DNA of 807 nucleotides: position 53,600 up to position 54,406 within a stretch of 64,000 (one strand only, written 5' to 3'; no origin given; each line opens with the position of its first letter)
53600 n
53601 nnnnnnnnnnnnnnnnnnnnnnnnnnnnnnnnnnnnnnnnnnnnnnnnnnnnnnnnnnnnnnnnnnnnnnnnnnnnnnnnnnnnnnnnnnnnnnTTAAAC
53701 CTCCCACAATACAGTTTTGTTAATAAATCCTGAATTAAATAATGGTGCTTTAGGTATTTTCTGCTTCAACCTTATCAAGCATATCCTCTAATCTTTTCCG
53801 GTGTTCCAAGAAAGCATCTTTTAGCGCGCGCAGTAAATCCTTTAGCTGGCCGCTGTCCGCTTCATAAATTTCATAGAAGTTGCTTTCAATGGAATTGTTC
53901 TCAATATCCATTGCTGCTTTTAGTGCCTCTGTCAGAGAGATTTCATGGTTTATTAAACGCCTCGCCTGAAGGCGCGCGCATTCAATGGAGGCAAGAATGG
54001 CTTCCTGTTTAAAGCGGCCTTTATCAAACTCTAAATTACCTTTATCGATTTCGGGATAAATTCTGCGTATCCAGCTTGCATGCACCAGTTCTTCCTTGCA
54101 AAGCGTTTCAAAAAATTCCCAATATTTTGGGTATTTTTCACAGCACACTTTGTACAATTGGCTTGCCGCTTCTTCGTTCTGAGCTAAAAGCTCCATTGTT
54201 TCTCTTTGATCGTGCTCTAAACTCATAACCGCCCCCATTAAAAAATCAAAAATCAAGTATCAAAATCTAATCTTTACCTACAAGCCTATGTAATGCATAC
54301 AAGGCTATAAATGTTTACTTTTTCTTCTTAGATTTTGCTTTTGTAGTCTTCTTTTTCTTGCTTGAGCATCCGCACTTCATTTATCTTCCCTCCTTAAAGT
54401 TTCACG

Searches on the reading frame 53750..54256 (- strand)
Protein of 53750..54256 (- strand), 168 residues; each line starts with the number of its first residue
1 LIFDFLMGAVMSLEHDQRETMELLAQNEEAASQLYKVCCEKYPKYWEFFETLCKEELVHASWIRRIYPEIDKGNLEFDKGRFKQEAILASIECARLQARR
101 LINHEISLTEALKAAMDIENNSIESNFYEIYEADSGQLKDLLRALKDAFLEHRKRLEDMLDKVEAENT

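Call 54: search_protein_families(library=pfam, proteins=[window:53750-54256:-], max_evalue=0.001)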
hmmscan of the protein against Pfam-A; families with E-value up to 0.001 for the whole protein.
window:53750-54256:- (168 aa): 1 family
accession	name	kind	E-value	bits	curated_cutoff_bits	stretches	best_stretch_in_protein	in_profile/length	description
PF02915.23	Rubrerythrin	-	1.7e-05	25.6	22.8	0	27-81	9-67/137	Rubrerythrin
